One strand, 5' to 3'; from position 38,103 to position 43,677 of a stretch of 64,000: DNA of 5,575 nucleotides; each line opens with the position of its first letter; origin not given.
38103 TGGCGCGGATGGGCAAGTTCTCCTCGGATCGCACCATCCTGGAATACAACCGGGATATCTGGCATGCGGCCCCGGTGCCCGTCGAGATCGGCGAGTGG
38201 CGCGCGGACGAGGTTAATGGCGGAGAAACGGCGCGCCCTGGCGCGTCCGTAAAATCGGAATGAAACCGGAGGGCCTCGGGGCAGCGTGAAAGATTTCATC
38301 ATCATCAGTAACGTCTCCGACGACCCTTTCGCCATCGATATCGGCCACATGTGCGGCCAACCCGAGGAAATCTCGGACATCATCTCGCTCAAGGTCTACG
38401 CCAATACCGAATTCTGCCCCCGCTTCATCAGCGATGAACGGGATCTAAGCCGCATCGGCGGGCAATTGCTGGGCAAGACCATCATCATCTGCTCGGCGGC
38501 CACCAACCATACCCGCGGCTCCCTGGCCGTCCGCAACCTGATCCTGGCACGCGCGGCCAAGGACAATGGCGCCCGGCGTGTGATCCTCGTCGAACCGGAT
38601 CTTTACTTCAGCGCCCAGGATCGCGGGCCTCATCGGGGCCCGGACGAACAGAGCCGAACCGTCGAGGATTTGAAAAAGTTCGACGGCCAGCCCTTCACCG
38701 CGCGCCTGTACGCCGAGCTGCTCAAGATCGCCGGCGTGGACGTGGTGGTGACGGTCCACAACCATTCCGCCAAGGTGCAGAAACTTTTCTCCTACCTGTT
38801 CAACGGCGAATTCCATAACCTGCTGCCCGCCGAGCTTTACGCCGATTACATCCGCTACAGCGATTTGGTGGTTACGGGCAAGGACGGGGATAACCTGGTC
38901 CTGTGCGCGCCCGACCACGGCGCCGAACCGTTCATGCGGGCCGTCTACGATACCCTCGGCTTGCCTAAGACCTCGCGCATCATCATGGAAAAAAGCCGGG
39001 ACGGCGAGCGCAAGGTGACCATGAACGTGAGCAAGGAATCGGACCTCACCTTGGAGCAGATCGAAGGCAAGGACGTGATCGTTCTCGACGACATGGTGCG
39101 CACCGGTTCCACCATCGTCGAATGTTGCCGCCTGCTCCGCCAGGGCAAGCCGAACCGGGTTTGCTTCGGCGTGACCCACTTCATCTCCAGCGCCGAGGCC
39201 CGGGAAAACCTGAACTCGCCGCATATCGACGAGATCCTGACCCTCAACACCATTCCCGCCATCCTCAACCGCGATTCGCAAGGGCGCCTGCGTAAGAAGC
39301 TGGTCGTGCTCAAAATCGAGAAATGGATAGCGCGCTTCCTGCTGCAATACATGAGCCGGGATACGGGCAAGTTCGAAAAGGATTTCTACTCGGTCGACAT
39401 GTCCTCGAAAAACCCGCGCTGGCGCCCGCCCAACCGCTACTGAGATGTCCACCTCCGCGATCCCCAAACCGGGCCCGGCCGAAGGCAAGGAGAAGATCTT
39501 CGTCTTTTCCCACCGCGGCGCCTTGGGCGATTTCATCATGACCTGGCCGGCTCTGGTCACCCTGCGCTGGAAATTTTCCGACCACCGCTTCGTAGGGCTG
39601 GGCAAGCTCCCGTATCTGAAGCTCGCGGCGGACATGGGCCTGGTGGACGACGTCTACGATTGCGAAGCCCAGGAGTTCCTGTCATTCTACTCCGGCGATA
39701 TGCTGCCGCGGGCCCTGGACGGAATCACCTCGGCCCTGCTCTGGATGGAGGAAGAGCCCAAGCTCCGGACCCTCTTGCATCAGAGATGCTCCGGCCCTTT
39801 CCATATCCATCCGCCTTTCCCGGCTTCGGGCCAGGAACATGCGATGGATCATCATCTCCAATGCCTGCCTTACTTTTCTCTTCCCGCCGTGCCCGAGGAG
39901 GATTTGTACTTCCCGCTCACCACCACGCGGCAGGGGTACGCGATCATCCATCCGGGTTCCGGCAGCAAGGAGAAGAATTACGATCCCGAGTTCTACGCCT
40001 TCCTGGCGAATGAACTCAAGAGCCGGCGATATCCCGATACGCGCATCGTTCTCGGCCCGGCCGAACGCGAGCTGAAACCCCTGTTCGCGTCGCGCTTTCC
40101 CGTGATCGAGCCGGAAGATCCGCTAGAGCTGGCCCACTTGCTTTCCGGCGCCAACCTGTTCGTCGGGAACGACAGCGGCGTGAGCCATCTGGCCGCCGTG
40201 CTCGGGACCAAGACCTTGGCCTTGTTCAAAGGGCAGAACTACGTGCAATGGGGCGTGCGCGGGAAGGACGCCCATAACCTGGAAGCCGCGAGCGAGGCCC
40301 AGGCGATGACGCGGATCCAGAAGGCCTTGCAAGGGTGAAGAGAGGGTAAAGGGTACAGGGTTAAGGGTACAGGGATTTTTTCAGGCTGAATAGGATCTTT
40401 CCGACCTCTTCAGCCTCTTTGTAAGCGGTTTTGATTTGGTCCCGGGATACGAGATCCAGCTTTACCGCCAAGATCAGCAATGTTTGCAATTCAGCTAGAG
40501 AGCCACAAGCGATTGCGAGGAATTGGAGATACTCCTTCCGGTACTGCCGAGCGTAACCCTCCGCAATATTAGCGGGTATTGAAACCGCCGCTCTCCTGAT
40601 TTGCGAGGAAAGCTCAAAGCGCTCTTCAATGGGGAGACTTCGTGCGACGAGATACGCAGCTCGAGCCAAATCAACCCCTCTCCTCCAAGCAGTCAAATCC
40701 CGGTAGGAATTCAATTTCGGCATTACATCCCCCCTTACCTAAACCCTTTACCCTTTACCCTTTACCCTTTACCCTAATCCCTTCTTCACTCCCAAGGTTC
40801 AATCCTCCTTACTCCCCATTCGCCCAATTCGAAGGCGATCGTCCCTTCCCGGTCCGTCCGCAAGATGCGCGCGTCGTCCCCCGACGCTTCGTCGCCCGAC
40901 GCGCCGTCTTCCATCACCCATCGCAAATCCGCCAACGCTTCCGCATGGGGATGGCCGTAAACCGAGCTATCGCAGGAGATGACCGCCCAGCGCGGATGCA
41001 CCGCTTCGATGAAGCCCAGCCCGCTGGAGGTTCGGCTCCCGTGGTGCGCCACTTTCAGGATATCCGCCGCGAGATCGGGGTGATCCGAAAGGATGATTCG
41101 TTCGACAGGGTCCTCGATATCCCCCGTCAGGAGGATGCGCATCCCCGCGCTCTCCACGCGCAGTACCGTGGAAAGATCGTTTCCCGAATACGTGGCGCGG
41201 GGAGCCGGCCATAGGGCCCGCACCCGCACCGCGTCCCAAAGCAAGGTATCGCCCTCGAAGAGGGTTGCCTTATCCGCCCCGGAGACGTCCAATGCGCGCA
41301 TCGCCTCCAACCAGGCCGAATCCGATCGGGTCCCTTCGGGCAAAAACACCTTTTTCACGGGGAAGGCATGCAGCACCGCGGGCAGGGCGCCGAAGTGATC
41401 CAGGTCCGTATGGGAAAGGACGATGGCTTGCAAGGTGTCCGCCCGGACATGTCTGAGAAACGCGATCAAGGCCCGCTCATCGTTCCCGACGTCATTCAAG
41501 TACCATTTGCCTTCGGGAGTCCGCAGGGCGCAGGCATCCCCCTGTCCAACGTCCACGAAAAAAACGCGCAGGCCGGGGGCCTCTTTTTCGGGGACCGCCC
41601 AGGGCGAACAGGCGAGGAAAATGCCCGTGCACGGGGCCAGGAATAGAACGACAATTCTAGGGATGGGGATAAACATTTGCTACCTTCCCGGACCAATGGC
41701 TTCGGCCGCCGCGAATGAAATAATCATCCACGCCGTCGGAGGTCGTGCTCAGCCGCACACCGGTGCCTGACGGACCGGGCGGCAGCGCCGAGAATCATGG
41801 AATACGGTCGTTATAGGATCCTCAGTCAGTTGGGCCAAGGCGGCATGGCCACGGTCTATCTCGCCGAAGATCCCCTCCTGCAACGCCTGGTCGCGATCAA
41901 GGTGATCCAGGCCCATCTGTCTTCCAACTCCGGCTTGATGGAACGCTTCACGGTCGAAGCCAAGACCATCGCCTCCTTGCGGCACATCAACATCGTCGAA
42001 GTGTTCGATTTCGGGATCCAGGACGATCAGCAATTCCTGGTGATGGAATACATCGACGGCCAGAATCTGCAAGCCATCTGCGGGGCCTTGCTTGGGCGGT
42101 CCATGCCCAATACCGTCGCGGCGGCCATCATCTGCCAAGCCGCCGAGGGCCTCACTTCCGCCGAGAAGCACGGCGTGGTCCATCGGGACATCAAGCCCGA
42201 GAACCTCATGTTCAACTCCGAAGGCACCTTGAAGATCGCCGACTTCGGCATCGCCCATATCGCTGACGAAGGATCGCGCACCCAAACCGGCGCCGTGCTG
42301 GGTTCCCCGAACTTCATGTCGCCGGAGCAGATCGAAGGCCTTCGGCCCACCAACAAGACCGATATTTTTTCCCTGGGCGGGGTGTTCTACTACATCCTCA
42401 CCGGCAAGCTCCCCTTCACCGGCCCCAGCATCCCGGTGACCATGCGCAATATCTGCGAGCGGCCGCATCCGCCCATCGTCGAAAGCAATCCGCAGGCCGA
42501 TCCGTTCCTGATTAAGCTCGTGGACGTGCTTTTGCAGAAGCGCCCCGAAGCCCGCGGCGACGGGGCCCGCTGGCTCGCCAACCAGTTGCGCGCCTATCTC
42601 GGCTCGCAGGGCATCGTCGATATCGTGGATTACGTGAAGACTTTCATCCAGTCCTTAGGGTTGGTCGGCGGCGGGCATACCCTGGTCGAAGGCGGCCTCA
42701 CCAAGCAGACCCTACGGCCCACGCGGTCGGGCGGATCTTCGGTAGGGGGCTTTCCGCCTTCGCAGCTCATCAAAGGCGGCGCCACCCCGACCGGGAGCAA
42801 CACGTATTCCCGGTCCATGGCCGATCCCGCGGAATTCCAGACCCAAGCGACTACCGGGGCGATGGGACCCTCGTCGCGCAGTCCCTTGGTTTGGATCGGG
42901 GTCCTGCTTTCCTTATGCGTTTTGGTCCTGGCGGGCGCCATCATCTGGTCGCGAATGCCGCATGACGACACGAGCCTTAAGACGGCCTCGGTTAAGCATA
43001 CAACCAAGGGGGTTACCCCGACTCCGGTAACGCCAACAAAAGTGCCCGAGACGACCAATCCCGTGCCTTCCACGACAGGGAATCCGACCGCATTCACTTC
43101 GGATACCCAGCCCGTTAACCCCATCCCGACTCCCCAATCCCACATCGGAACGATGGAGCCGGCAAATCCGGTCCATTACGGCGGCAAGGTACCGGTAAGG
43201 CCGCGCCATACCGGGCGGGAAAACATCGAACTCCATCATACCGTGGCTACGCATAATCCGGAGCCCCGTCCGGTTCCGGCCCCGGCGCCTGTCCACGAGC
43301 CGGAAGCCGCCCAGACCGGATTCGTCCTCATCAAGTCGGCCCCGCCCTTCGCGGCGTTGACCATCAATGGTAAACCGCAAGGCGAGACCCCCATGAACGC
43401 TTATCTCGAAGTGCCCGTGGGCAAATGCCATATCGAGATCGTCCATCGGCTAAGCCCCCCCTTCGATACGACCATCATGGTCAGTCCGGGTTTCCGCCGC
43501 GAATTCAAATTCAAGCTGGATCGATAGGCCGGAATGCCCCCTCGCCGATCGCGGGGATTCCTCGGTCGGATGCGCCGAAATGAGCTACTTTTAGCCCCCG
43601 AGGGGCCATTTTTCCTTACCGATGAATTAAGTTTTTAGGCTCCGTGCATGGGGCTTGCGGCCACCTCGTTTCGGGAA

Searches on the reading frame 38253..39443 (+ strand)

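Call 54: search_protein_families(library=pfam, proteins=[window:38253-39443:+], max_evalue=0.0001)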
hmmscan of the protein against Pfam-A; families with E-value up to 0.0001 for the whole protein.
window:38253-39443:+ (396 aa): 3 families
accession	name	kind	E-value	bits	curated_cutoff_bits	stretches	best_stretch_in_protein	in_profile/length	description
PF00156.33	Pribosyltran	-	2e-12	47.1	26.3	1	210-309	26-124/158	Phosphoribosyl transferase domain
PF14572.12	Pribosyl_synth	-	5e-07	30.3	27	1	255-340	64-151/184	Phosphoribosyl synthetase-associated domain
PF13793.12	Pribosyltran_N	-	4.2e-06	27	25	0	65-129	38-102/117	N-terminal domain of ribose phosphate pyrophosphokinase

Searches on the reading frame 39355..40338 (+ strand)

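Call 54: search_protein_families(library=pfam, proteins=[window:39355-40338:+], max_evalue=0.0001)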
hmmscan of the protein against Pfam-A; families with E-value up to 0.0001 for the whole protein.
window:39355-40338:+ (327 aa): 1 family
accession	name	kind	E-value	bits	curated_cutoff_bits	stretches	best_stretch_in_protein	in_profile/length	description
PF01075.23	Glyco_transf_9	-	1.7e-13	50.9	22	1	192-324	104-242/247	Glycosyltransferase family 9 (heptosyltransferase)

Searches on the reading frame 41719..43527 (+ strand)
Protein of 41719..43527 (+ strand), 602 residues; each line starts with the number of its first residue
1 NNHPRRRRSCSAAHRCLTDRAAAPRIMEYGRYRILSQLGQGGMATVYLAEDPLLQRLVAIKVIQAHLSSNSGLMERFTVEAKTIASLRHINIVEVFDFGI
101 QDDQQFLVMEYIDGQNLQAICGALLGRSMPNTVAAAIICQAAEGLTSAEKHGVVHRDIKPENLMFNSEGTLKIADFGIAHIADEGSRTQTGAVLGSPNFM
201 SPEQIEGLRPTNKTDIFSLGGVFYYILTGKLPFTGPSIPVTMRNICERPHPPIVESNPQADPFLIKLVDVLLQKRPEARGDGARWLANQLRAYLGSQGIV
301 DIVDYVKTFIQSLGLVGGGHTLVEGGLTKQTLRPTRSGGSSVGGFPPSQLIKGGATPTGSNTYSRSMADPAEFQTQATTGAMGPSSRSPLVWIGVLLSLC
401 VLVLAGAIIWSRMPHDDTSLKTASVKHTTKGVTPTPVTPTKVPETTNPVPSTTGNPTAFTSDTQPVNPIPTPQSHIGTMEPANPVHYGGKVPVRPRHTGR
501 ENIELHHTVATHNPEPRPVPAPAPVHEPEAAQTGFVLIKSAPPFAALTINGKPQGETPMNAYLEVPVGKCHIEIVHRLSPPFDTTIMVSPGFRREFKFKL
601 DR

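Call 54: search_protein_families(library=pfam, proteins=[window:41719-43527:+], max_evalue=0.0001)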
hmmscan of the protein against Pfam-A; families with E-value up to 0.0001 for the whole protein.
window:41719-43527:+ (602 aa): 4 families
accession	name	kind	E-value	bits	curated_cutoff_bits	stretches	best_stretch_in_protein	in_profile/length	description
PF00069.31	Pkinase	-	2.7e-45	155.3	31.7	1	32-279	1-251/263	Protein kinase domain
PF07714.23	PK_Tyr_Ser-Thr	-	1.3e-28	100.5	23.1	1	34-278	3-247/258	Protein tyrosine and serine/threonine kinase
PF03109.22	ABC1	-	1.4e-06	28.1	22.9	1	103-188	141-223/244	ABC1 atypical kinase-like domain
PF14531.12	Kinase-like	-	7.5e-05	22.6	25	0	149-236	162-254/289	Kinase-like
